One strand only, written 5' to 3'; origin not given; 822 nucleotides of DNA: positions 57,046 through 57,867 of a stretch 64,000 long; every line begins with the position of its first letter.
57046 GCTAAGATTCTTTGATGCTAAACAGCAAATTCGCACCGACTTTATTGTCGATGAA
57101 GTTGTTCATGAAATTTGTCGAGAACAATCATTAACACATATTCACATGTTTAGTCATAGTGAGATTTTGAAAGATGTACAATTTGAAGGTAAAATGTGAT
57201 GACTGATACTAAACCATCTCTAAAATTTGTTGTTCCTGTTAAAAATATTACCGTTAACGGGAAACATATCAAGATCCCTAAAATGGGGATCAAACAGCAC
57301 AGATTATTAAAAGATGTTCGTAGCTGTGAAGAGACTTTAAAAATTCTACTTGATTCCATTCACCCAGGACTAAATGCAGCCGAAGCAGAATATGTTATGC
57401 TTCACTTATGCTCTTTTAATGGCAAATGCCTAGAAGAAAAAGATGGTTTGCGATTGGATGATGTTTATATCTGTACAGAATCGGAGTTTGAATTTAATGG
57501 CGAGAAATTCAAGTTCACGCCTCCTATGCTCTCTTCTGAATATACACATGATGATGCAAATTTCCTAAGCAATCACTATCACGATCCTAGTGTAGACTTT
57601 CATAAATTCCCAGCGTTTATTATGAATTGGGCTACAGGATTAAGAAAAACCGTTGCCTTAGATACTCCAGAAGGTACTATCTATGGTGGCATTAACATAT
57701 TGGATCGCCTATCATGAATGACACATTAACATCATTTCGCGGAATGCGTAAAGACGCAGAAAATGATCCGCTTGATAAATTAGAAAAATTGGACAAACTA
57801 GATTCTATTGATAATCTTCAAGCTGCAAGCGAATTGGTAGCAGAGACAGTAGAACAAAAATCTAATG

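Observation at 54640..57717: Baseplate hub proteins gp26, gp51 and gp28 share a local Cys-pair / KIKF motif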

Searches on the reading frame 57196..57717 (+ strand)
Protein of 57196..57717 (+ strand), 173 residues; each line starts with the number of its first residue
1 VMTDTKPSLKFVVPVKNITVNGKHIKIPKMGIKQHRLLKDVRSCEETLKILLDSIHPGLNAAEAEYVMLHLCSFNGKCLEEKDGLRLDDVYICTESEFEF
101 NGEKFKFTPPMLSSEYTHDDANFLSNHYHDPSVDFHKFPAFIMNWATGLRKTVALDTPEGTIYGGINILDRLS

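Call 3: search_protein_families(library=pfam, proteins=[window:57196-57717:+], max_evalue=1)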
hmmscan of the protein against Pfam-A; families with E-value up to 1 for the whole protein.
window:57196-57717:+ (173 aa): 1 family
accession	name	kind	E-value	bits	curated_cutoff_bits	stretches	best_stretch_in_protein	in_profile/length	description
PF11110.13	Phage_hub_GP28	-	8.7e-27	94.4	21.5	1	27-169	1-151/154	Baseplate hub distal subunit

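Call 4: search_protein_families(library=phrogs, proteins=[window:57196-57717:+], max_evalue=1)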
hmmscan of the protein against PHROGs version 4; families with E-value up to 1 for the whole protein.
window:57196-57717:+ (173 aa): 1 family
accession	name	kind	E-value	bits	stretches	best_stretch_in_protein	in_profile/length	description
phrog_1140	-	tail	5.3e-59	199.8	1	8-172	2-173/174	baseplate hub distal subunit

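Call 11: search_solved_structures(query=window:57196-57717:+, max_evalue=1)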
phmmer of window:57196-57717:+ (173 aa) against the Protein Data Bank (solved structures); distinct sequences matched with E-value up to 1: 1.
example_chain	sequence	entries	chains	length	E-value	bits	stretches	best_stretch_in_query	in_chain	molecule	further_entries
9i5v_l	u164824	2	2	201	0.11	15.6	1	5-83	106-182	Small ribosomal subunit protein uS4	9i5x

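Call 15: find_homologous_proteins(query=window:57196-57717:+, max_evalue=0.001)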
Query window:57196-57717:+ (173 aa): 11 proteins with E <= 0.001 among 52 candidates.
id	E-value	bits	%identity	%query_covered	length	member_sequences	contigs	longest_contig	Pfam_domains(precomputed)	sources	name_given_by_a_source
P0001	1.4e-106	372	93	100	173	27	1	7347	PF11110.13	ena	-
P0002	7.6e-94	330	84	99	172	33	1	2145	PF11110.13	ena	-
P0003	4.6e-91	321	82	99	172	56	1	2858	PF11110.13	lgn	-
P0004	8.4e-83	294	76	98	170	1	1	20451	PF11110.13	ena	-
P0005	3.4e-80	286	71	99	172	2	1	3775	PF11110.13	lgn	-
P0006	1.2e-74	268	68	99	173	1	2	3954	PF11110.13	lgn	-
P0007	4.1e-74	266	66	98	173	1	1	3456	PF11110.13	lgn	-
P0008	2.0e-73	264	67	98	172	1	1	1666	PF11110.13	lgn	-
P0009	3.4e-65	237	63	96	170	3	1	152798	PF11110.13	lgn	-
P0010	6.7e-62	226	64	95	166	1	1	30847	PF11110.13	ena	-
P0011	7.9e-46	174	84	55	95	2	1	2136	PF11110.13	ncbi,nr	ncbi:TPA: hypothetical protein N6384_004765, partial [Escherichia coli]|nr:hypothetical protein [Esc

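Call 37: find_homologous_proteins(query=A4, max_evalue=0.001)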
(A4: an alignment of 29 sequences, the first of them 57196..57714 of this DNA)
Query A4 (29 sequences) (173 aa, profile of the alignment): 43 proteins with E <= 0.001 among 3864 candidates.
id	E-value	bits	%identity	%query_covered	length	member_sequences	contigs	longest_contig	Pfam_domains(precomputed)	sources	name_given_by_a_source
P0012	8.1e-64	232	34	85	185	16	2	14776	PF11110.13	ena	-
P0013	2.1e-63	231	37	86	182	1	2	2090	PF11110.13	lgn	-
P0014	6.8e-62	226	37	97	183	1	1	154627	PF11110.13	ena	-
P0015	5.0e-61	223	34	94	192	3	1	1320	PF11110.13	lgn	-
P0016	5.1e-61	223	34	80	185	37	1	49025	PF11110.13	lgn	-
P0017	5.2e-60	220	40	95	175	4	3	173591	PF11110.13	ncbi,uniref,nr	ncbi:baseplate hub protein [Aeromonas phage SW69-9]|uniref:Baseplate hub distal subunit n=2 Tax=Biqu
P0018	1.1e-58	216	32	95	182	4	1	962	PF11110.13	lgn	-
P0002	2.0e-58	215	84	99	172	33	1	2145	PF11110.13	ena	-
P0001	2.3e-58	215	93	100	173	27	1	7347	PF11110.13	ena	-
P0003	2.3e-58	215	82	99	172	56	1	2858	PF11110.13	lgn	-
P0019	4.1e-58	214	32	75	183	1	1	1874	PF11110.13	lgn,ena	-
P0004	1.3e-57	212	76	98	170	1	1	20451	PF11110.13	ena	-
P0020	1.4e-57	212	43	95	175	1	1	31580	PF11110.13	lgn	-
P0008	9.5e-56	206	67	98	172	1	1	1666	PF11110.13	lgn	-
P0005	1.5e-55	206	71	99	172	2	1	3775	PF11110.13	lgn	-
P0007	2.3e-55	205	66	98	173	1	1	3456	PF11110.13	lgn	-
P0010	4.3e-55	204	64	95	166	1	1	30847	PF11110.13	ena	-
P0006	8.3e-55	203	68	99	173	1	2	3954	PF11110.13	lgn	-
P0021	6.4e-53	197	34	95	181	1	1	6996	PF11110.13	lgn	-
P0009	6.6e-48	181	63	96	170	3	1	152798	PF11110.13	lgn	-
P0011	5.6e-31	126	84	55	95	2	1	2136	PF11110.13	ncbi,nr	ncbi:TPA: hypothetical protein N6384_004765, partial [Escherichia coli]|nr:hypothetical protein [Esc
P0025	2.8e-26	110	31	54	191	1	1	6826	PF11110.13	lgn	-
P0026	3.4e-26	110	31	57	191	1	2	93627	PF11110.13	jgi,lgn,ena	-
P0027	1.3e-25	108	32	53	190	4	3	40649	PF11110.13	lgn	-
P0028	2.4e-25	107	31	57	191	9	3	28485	PF11110.13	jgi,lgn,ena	-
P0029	3.5e-24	103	27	55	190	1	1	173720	PF11110.13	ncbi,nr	ncbi:baseplate hub distal subunit [Pantoea phage Phynn]|nr:baseplate hub distal subunit [Pantoea pha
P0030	4.6e-24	103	32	52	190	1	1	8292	PF11110.13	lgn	-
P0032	1.9e-23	101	33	53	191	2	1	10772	PF11110.13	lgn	-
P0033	4.8e-22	96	30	53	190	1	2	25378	PF11110.13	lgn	-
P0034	9.5e-22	95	33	12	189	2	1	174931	PF11110.13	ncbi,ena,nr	ncbi:baseplate distal hub subunit [Yersinia phage JC221]|nr:baseplate distal hub subunit [Yersinia p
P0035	2.4e-21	94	29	52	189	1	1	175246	PF11110.13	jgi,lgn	-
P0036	3.8e-21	94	27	50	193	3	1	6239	PF11110.13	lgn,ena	-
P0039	3.1e-20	91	28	57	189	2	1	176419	PF11110.13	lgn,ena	-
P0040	1.4e-19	88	32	41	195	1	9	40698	PF11110.13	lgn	-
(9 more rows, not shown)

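Call 45: predict_structure(alignment_id=A5)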
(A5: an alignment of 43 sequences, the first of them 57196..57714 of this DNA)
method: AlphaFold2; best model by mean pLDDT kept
length: 173 residues; sequences in the alignment: 43
mean_pLDDT: 88.4   pTM: 0.81
mean pLDDT of the five models: 88.4, 88.0, 87.7, 87.3, 86.1
residues with pLDDT >= 90: 123; 70-90: 39; 50-70: 9; < 50: 2
segments of 3 or more residues with pLDDT < 50: none
pLDDT, mean of each block of 10 residues (from residue 1): 54 87 92 75 81 91 95 93 95 95 93 83 93 91 91 95 95 93
secondary structure, 60 per line:
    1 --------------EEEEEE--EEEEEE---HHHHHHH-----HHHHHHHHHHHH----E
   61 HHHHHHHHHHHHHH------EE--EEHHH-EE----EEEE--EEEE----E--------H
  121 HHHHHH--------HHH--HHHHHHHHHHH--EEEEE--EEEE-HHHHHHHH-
elements in order: E15-20 E23-28 H32-38 H44-55 H61-74 E97-100 E103-106 H120-126 H140-150 E153-157 E160-163 H165-172

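Call 48: fold_search(model_id=the predicted structure, library=viral)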
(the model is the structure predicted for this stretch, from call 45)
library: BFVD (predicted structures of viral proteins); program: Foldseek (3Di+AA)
matches with E <= 10: 425; with E <= 0.001: 11
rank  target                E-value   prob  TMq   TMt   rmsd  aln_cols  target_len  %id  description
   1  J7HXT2                3.4e-19  1.00  0.90  0.89   1.7       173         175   42  Baseplate hub [Stenotrophomonas phage IME13]
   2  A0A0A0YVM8            1.2e-17  1.00  0.87  0.29   2.1       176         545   41  Tape measure chaperone [Citrobacter phage Moon]
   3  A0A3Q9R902            4.0e-07  1.00  0.44  0.75   3.6       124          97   33  Baseplate hub distal subunit [Escherichia phage vB_EcoM_005]
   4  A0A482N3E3            4.5e-07  1.00  0.39  0.65   9.9       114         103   32  Putative baseplate hub distal subunit [Escherichia phage vB_EcoM_G8]
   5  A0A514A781            1.4e-06  1.00  0.68  0.62   4.3       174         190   21  (no name in the UniProt tables at hand)
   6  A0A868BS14            2.3e-06  1.00  0.59  0.51   7.8       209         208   14  (no name in the UniProt tables at hand)
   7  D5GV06                5.8e-05  1.00  0.48  0.39   7.9       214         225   16  Base plate hub subunit protein [Campylobacter phage CP220]
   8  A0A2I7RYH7            2.2e-04  1.00  0.56  0.43   8.1       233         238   10  (no name in the UniProt tables at hand)
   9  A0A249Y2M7            3.6e-04  1.00  0.45  0.33  11.4       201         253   16  Baseplate hub subunit [Serratia phage 2050H1]
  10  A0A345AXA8            4.0e-04  1.00  0.49  0.37  10.4       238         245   12  (no name in the UniProt tables at hand)
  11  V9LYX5                7.9e-04  1.00  0.55  0.38   8.6       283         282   11  Baseplate hub subunit [Vibrio phage VH7D]
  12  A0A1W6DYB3            1.5e-03  1.00  0.54  0.40   9.2       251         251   11  Putative baseplate hub subunit [Aeromonas phage phiA8-29]
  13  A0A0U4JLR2            2.5e-03  1.00  0.59  0.43   7.9       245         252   12  (no name in the UniProt tables at hand)
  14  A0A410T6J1            4.3e-03  1.00  0.47  0.39   8.1       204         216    9  (no name in the UniProt tables at hand)
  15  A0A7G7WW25            9.6e-03  0.98  0.46  0.37   8.7       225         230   14  Baseplate hub subunit [Rhizobium phage AF3]
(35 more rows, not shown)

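Call 57: search_protein_families(library=pfam, alignment_id=A5, max_evalue=5)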
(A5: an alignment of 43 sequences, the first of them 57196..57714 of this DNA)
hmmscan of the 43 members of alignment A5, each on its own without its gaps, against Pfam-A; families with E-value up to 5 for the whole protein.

A. member 1, window:57196-57714:+ (173 aa): 1 family
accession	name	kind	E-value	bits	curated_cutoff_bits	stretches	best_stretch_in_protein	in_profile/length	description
PF11110.13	Phage_hub_GP28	-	8.7e-27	94.4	21.5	1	27-169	1-151/154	Baseplate hub distal subunit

B. families by the number of members that match (of 43 scanned): 29 families (the first 25 are shown)
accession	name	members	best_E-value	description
PF11110.13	Phage_hub_GP28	43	9.2e-38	Baseplate hub distal subunit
PF12322.14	T4_baseplate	6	0.00068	T4 bacteriophage base plate protein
PF24644.1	DUF7638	4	0.039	Domain of unknown function (DUF7638)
PF17670.6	DUF5530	3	0.045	Family of unknown function (DUF5530)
PF18775.7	APOBEC4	3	0.051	APOBEC4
PF22825.2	HpiC1-like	3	0.12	HpiC1 cyclase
PF01479.30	S4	2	0.21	S4 domain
PF25100.1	DUF7809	1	0.0099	Domain of unknown function (DUF7809)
PF05098.17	LEF-4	1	0.02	Late expression factor 4 (LEF-4)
PF24204.1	DUF7428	1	0.039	Domain of unknown function (DUF7428)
PF16966.11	Porin_8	1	0.058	Porin-like glycoporin RafY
PF01818.22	Translat_reg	1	0.062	Bacteriophage translational regulator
PF10481.14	CENP-F_N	1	0.067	Cenp-F N-terminal domain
PF09640.15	DUF2027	1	0.076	Domain of unknown function (DUF2027)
PF24998.1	DUF7778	1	0.078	Domain of unknown function (DUF7778)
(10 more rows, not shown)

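Call 80: search_protein_families(library=phrogs, alignment_id=A5, max_evalue=1)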
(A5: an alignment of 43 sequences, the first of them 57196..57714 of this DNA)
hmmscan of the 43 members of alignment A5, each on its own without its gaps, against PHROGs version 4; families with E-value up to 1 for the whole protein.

A. member 1, window:57196-57714:+ (173 aa): 1 family
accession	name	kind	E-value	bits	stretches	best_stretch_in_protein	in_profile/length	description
phrog_1140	-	tail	5.3e-59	199.8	1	8-172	2-173/174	baseplate hub distal subunit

B. families by the number of members that match (of 43 scanned): 51 families (the first 25 are shown)
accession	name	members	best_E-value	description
phrog_1140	-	43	9.3e-65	baseplate hub distal subunit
phrog_150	-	8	0.0011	baseplate hub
phrog_27045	-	5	0.06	-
phrog_36276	-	3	0.024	-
phrog_5010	-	3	0.05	tail assembly chaperone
phrog_7491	-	3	0.066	-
phrog_14310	-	3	0.11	-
phrog_26000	-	2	0.033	-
phrog_1585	-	2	0.086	-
phrog_4637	-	2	0.18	-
phrog_19063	-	1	0.0035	-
phrog_22464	-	1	0.0057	-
phrog_4490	-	1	0.007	-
phrog_15338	-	1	0.015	-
phrog_1442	-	1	0.024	tail assembly chaperone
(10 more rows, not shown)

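Call 88: search_protein_representatives(alignment_id=A5)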
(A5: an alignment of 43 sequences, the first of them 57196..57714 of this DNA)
Query: 43 sequences, 178 profile positions. Proteins with E-value up to 0.001 (for the whole library): 48; up to 1e-10: 41; up to 1e-30: 23. The best 48 are listed.
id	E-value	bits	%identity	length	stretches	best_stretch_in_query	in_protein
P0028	3.5e-65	235.4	-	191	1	1-176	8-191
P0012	4.2e-60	218.8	-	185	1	3-178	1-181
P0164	5.4e-54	198.9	-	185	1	5-178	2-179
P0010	5.5e-54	198.9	-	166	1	7-177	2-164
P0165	8.2e-52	191.8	-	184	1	6-178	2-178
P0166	1.8e-48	180.9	-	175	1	4-176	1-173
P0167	1.1e-47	178.4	-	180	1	7-178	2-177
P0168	1.4e-46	174.8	-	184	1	4-178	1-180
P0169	6.6e-45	169.3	-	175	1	7-177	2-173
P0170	1.4e-44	168.2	-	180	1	12-178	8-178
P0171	1.7e-44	168.0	-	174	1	6-177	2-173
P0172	7.6e-40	152.8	-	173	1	7-178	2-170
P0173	1.4e-39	152.0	-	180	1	8-178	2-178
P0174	2.5e-39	151.2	-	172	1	6-176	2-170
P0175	3.9e-39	150.5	-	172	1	9-177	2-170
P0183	5.0e-31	124.1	-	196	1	6-173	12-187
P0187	2.6e-25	105.5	-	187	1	6-178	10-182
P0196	3.1e-17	79.2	-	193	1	3-178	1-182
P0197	5.2e-15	71.9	-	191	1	2-175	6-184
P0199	9.1e-12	61.4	-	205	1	4-176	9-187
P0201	5.7e-10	55.5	-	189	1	4-176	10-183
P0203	1.5e-07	47.7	-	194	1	3-178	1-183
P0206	5.4e-04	36.1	-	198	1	7-178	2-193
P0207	9.9e-04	35.2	-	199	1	7-142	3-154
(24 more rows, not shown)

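Call 89: search_protein_families(library=pfam, proteins=[P0196, P0197, P0199, P0201, P0203, P0206, P0207, P0183, P0187], max_evalue=0.1)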
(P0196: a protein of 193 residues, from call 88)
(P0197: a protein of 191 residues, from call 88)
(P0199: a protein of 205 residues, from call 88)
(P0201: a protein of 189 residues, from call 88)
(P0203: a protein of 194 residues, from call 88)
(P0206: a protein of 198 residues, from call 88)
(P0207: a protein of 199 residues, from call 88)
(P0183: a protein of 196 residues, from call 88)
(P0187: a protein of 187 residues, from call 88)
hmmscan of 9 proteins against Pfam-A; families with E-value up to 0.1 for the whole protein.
P0196 (193 aa): 1 family
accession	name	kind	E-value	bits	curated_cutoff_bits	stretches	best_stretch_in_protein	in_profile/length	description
PF11110.13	Phage_hub_GP28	-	3e-10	40.6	21.5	1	60-180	28-152/154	Baseplate hub distal subunit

P0197 (191 aa): 1 family
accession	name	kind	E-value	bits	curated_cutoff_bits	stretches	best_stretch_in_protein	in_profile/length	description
PF11110.13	Phage_hub_GP28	-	5.3e-09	36.6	21.5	1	31-185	1-152/154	Baseplate hub distal subunit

P0199 (205 aa): 1 family
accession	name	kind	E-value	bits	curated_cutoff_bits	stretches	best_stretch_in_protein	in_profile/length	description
PF11110.13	Phage_hub_GP28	-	0.00065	20.1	21.5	1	33-187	2-152/154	Baseplate hub distal subunit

P0201 (189 aa): 1 family
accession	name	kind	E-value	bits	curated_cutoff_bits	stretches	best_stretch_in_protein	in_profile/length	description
PF11110.13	Phage_hub_GP28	-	0.0002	21.8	21.5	1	32-183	1-152/154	Baseplate hub distal subunit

P0203 (194 aa): 2 families
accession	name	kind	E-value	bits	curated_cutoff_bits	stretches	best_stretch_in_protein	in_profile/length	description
PF11110.13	Phage_hub_GP28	-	1.1e-08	35.6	21.5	1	74-183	41-154/154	Baseplate hub distal subunit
PF12322.14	T4_baseplate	-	0.023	14.8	24.5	1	93-132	96-136/219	T4 bacteriophage base plate protein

P0206 (198 aa): 0 families

P0207 (199 aa): 2 families
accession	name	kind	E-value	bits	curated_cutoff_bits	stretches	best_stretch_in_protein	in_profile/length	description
PF11110.13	Phage_hub_GP28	-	0.00021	21.7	21.5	1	41-137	21-108/154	Baseplate hub distal subunit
PF12322.14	T4_baseplate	-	0.04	14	24.5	1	87-153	94-162/219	T4 bacteriophage base plate protein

P0183 (196 aa): 1 family
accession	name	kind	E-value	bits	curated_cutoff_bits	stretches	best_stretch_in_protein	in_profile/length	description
PF11110.13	Phage_hub_GP28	-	0.00051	20.4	21.5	1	33-125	1-91/154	Baseplate hub distal subunit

P0187 (187 aa): 1 family
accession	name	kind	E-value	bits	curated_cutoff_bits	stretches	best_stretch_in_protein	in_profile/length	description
PF11110.13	Phage_hub_GP28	-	2.3e-24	86.5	21.5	1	30-172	1-145/154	Baseplate hub distal subunit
